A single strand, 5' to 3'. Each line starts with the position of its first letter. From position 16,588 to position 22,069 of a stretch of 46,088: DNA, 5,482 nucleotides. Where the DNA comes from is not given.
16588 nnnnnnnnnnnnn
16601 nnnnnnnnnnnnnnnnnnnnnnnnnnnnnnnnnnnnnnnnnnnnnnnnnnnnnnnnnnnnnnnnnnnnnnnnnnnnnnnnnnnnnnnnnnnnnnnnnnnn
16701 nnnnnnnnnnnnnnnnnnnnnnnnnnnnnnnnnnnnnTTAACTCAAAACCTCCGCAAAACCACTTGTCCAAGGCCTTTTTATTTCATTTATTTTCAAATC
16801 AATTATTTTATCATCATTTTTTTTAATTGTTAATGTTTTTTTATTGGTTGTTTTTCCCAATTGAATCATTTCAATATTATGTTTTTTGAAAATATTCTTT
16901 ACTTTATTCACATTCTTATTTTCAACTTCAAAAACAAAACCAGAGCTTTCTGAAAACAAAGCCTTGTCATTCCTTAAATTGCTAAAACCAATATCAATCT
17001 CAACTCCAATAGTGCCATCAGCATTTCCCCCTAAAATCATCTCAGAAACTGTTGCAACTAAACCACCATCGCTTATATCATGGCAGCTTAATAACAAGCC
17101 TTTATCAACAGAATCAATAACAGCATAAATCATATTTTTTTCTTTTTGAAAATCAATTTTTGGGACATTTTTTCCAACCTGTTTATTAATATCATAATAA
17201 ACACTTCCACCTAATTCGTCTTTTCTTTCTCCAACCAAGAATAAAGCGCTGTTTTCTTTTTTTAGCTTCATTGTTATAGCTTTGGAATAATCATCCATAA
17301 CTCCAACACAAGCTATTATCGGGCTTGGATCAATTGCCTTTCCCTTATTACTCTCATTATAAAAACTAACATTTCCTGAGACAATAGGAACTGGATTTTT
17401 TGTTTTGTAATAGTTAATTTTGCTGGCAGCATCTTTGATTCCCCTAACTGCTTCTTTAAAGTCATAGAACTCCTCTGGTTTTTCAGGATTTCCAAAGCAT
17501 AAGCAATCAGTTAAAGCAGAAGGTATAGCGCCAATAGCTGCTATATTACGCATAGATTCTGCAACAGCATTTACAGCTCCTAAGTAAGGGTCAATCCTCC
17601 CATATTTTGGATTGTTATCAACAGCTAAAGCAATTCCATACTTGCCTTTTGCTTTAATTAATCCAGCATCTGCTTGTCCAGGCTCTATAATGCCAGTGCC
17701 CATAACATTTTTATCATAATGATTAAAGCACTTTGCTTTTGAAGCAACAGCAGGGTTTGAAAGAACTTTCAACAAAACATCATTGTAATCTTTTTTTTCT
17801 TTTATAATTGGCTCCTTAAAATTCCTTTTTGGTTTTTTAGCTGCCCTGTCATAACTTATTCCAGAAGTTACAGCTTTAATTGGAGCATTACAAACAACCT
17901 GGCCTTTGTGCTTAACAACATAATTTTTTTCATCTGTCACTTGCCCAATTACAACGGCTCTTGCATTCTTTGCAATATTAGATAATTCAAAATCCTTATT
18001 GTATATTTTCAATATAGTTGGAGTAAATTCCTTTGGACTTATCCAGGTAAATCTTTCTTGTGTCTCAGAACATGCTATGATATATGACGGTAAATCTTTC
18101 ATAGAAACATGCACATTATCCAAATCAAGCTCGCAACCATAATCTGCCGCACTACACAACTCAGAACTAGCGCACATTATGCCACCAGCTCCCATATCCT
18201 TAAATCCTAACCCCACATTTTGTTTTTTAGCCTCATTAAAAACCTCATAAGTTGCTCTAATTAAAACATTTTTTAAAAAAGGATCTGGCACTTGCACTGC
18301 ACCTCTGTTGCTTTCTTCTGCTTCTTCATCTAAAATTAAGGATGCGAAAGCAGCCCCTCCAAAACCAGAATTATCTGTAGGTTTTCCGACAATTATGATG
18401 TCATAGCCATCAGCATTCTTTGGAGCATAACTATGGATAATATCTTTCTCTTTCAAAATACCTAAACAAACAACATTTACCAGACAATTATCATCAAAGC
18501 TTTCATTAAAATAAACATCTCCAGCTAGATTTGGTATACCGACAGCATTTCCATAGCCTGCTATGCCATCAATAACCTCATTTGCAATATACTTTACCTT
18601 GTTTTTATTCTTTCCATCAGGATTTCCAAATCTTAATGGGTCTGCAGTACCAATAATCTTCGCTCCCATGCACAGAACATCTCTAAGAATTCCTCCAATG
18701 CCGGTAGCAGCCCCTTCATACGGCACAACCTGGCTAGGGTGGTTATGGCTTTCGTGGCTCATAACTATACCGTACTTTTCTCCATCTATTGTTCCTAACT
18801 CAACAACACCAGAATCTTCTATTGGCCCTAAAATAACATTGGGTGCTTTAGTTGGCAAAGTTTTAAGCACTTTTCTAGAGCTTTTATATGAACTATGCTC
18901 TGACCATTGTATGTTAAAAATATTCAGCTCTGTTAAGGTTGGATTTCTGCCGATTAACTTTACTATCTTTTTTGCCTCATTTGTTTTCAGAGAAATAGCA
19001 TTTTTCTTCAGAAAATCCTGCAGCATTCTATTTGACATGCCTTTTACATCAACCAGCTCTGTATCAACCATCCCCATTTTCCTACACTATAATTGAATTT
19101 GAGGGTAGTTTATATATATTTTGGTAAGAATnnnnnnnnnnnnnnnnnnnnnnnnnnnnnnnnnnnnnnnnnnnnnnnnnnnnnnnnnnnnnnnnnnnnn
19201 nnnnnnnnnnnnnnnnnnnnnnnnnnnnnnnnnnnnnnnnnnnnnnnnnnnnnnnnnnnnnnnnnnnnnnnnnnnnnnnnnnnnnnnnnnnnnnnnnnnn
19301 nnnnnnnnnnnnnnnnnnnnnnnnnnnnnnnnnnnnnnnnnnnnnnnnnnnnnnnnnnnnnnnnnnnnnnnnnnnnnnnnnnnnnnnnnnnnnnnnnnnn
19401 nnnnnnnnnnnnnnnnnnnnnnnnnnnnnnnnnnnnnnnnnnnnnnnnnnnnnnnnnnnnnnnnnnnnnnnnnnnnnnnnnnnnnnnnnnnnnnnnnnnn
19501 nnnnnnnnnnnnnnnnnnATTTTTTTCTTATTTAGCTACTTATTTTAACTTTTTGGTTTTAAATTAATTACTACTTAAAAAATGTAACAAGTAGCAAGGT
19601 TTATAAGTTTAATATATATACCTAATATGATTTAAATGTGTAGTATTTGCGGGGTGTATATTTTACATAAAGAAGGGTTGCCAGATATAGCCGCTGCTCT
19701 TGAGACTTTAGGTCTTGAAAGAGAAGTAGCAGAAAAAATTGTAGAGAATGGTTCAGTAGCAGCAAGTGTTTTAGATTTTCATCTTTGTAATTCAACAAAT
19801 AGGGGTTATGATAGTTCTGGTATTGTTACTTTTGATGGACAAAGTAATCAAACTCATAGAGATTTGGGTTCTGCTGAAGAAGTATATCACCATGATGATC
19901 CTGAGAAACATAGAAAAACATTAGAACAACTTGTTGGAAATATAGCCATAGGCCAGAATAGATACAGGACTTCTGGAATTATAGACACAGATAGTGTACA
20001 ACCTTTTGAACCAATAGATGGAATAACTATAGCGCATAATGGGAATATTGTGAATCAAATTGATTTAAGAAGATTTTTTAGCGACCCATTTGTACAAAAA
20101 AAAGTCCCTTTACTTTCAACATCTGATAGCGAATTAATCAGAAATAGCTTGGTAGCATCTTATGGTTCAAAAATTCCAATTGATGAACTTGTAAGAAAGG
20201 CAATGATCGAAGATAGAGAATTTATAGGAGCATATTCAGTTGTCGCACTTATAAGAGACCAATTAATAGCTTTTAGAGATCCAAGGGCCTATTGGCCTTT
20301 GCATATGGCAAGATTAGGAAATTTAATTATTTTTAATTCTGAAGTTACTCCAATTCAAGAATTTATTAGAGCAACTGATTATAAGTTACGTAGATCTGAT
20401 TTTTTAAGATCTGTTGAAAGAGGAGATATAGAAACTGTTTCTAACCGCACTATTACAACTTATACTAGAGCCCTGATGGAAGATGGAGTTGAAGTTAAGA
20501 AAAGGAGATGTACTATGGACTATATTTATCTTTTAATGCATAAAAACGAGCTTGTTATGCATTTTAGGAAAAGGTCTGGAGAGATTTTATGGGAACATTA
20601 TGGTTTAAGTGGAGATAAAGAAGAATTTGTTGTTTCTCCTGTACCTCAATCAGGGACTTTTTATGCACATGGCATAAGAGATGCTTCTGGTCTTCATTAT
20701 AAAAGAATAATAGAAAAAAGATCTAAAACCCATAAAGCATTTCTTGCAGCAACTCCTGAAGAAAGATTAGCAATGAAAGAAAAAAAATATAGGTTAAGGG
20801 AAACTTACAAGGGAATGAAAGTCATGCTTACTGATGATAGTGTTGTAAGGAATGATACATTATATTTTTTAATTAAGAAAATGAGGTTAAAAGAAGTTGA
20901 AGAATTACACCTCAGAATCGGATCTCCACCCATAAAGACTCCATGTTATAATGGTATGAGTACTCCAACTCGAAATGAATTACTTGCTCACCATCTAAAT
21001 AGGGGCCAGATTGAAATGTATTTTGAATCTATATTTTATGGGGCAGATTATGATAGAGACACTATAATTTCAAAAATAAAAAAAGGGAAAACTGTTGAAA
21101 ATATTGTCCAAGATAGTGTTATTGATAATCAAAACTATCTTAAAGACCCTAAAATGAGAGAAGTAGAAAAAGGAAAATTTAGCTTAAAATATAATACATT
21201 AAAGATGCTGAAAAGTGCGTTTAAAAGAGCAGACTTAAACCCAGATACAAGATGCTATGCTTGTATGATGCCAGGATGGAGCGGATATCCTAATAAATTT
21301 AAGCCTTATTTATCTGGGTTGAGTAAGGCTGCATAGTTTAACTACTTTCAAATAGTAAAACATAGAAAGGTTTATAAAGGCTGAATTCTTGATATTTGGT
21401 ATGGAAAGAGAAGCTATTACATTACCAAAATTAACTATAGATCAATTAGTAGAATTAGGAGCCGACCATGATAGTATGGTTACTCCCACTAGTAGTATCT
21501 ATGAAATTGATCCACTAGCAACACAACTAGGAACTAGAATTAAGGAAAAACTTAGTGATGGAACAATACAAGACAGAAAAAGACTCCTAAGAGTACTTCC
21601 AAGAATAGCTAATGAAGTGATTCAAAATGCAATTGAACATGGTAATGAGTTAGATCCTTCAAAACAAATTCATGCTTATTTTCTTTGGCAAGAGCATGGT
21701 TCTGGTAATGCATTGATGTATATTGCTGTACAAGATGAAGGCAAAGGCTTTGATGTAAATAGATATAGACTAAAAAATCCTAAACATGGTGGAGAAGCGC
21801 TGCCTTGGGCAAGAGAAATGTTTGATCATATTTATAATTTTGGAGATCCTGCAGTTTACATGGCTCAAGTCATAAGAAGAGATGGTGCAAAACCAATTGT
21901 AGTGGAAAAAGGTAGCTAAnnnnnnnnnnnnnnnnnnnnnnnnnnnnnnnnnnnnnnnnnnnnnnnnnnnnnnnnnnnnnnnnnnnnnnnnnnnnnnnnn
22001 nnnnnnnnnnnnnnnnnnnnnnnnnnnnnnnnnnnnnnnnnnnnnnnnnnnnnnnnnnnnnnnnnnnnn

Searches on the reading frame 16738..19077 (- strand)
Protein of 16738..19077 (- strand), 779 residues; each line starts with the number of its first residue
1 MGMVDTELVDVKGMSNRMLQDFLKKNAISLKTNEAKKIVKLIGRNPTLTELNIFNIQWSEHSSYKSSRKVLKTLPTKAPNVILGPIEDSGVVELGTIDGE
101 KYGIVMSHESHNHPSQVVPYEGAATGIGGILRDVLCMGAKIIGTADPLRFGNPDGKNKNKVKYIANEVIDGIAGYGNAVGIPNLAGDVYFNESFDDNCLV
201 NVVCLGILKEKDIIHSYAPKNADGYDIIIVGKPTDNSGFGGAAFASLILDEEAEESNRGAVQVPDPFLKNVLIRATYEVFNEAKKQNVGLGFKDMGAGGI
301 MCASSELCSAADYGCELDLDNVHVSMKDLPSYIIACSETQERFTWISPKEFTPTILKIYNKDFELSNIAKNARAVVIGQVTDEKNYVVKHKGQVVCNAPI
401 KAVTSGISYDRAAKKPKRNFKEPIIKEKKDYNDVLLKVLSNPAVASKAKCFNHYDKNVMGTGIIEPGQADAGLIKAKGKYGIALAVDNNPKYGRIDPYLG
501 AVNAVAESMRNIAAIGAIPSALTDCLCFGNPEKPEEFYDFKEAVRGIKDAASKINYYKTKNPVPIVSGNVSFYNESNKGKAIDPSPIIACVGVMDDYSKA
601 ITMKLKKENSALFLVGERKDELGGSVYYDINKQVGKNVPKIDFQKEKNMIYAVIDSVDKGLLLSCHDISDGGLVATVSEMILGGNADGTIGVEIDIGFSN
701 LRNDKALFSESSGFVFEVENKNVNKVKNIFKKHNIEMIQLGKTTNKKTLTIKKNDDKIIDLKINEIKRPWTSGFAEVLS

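Call 32: search_protein_families(library=pfam, proteins=[window:16738-19077:-], max_evalue=0.001)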
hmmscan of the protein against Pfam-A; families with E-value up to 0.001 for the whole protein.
window:16738-19077:- (779 aa): 3 families
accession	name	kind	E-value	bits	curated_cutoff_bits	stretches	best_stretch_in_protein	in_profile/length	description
PF00586.29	AIRS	-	1.9e-41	141.4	24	2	87-207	2-111/112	AIR synthase related protein, N-terminal domain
PF02769.27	AIRS_C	-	1.3e-37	129.8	23.1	2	608-751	2-153/156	AIR synthase related protein, C-terminal domain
PF18072.6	FGAR-AT_linker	-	9.3e-10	39.3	26.6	1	20-65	2-50/50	Formylglycinamide ribonucleotide amidotransferase linker domain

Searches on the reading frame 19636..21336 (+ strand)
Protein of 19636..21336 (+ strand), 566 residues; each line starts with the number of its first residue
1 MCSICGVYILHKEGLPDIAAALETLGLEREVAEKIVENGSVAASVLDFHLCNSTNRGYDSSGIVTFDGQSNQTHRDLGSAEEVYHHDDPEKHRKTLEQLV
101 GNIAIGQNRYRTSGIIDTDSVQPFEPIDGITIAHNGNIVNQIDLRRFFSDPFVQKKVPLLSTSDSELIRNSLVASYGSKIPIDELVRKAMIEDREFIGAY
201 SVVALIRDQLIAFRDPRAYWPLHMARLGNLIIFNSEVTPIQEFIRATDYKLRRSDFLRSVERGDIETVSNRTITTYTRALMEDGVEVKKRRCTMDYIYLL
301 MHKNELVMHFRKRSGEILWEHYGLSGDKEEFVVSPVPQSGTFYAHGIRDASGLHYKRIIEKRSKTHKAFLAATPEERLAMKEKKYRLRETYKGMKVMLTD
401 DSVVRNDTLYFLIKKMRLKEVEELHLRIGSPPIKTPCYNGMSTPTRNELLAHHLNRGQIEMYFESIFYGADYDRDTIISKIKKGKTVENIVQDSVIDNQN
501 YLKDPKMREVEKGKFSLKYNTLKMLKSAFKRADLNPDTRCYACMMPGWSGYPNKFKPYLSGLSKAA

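Call 33: search_protein_families(library=pfam, proteins=[window:19636-21336:+], max_evalue=0.001)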
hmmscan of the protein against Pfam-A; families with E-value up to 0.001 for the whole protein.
window:19636-21336:+ (566 aa): 2 families
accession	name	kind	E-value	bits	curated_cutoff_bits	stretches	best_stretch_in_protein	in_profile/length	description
PF13522.11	GATase_6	-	4.4e-09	36.9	27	1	101-236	10-130/130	Glutamine amidotransferase domain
PF13537.11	GATase_7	-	3e-07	30.9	25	1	117-240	9-121/123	Glutamine amidotransferase domain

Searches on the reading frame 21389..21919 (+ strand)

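Call 33: search_protein_families(library=pfam, proteins=[window:21389-21919:+], max_evalue=0.001)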
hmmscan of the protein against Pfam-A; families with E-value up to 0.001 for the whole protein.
window:21389-21919:+ (176 aa): 1 family
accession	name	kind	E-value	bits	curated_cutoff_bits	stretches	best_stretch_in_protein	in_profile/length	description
PF13581.12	HATPase_c_2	-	2.5e-05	24.7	27.4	1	74-148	36-112/127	Histidine kinase-like ATPase domain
